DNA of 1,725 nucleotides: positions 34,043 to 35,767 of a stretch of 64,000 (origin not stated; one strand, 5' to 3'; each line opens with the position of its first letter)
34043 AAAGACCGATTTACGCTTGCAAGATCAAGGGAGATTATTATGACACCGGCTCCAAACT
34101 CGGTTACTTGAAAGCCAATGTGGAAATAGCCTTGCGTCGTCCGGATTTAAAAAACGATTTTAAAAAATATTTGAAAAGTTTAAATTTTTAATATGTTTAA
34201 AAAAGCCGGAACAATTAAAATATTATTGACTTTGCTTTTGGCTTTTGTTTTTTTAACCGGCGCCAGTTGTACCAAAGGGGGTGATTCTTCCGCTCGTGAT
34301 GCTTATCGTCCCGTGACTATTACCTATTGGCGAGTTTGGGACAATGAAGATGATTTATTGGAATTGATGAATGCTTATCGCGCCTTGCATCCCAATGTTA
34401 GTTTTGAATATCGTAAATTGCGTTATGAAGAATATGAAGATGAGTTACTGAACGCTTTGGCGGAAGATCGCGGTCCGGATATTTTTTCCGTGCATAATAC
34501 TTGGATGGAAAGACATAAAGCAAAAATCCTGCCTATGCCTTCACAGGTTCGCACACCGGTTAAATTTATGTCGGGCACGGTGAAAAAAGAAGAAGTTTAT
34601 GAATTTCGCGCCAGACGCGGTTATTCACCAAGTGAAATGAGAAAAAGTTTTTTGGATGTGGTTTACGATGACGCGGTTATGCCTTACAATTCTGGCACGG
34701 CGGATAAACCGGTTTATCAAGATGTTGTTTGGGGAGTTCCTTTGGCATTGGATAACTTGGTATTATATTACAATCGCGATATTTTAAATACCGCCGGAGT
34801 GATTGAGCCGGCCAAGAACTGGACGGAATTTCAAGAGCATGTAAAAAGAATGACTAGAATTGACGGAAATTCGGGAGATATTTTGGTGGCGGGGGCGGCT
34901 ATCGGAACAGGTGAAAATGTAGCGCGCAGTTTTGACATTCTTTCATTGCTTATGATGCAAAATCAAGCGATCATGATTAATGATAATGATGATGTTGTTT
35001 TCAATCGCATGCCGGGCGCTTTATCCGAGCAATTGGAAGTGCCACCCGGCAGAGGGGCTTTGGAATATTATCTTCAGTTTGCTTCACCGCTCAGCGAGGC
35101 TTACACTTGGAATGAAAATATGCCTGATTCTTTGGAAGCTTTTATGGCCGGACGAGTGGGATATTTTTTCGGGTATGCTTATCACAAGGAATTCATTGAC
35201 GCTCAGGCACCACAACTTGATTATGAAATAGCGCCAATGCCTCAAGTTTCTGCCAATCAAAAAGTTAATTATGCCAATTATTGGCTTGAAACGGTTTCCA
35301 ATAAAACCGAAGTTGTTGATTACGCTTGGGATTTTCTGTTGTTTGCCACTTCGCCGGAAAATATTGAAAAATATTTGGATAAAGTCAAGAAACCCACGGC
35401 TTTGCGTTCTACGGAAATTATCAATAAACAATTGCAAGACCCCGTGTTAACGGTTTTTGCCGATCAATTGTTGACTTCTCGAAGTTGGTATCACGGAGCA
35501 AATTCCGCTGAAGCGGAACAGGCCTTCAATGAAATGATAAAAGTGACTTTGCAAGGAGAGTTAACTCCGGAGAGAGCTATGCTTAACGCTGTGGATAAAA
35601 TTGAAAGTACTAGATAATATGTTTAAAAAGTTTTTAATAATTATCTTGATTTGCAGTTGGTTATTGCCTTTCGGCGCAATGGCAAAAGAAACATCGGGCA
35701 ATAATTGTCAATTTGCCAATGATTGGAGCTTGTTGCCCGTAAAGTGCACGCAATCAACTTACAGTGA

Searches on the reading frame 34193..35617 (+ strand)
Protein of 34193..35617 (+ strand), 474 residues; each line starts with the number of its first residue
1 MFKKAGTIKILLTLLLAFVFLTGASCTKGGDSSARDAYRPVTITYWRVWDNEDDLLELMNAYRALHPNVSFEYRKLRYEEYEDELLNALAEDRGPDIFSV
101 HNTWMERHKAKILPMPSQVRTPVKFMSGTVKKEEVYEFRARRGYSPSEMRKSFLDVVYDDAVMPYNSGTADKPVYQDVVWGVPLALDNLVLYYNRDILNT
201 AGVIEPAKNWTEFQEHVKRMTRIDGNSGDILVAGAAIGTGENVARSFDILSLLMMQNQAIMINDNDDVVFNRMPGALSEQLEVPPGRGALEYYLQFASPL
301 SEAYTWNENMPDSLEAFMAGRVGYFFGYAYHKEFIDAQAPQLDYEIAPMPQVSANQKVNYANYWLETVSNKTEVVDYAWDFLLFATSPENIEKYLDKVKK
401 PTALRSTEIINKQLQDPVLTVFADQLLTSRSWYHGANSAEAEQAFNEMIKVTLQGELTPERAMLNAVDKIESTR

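Call 11: find_related_loci(query=window:34193-35617:+, collection=genome_contigs, flank=10000)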
Query window:34193-35617:+ (474 aa) in genome_contigs; peptide patterns used: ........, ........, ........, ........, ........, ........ (x = any residue, [..] = any of these).
47 stretches matched a pattern; 34 encode a relative of the query (tblastn E <= 1e-3); 34 distinct loci.
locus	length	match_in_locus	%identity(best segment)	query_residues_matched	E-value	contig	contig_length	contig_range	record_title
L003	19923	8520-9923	60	1-470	0e+0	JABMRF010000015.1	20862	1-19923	MAG: Candidatus Kuenenbacteria bacterium isolate bin.190 k141_1361256, whole genome shotgun sequence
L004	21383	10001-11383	55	1-470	1e-175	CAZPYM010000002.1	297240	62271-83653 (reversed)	MAG TPA_asm: uncultured Gammaproteobacteria bacterium isolate SRP178699_co1_170 genome assembly, contig: NODE_7_length_2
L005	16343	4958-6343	54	9-470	5e-172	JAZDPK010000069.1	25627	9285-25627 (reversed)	MAG: Parcubacteria group bacterium isolate MEGAHIT-group-0.83 k141_6335056, whole genome shotgun sequence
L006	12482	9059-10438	54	9-470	3e-171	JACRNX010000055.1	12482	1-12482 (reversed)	MAG: Candidatus Falkowbacteria bacterium isolate NC_groundwater_1946_Pr3_S-0.2um_44_7 scaffold_723452, whole genome shot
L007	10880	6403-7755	55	11-470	3e-170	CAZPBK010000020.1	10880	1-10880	MAG TPA_asm: uncultured Gammaproteobacteria bacterium isolate binchicken_co13_472 genome assembly, contig: NODE_9571_len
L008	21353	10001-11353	49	14-473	3e-142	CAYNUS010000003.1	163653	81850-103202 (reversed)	MAG TPA_asm: uncultured Gammaproteobacteria bacterium isolate SRP239054_co1_192 genome assembly, contig: NODE_51_length_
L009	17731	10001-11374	48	8-473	4e-141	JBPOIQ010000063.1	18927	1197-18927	MAG: Minisyncoccota bacterium isolate MAG_380 c_000000562189, whole genome shotgun sequence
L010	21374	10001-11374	47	8-473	1e-140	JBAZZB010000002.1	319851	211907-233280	MAG: Patescibacteria group bacterium isolate SO_2017_GW1_96 NODE_256_length_319851_cov_1.975354_OW334_2017, whole genome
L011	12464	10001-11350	48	14-473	1e-139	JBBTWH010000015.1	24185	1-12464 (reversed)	MAG: Patescibacteria group bacterium isolate H41-bin254_1 H41_bin254_1_000000000015, whole genome shotgun sequence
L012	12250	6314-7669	47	14-473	1e-136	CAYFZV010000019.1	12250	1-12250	MAG TPA_asm: uncultured Gammaproteobacteria bacterium isolate ERP113451_co1_105 genome assembly, contig: NODE_6221_lengt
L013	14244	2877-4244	46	10-473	1e-134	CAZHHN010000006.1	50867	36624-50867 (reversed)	MAG TPA_asm: uncultured Gammaproteobacteria bacterium isolate SRP193066_co2_114 genome assembly, contig: NODE_243_length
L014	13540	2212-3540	47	23-473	2e-134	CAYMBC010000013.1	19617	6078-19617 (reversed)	MAG TPA_asm: uncultured Gammaproteobacteria bacterium isolate SRP300315_co1_28 genome assembly, contig: NODE_1297_length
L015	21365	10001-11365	43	1-473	7e-131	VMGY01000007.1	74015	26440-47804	MAG: Parcubacteria group bacterium Athens0714_12 Athens071412_scaffold_345, whole genome shotgun sequence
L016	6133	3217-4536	43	22-473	2e-127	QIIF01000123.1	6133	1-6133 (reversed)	MAG: Candidatus Falkowbacteria bacterium isolate SZUA-104 Ga0063293_10018343, whole genome shotgun sequence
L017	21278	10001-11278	45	10-449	2e-125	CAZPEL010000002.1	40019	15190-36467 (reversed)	MAG TPA_asm: uncultured Gammaproteobacteria bacterium isolate binchicken_co13_441 genome assembly, contig: NODE_1039_len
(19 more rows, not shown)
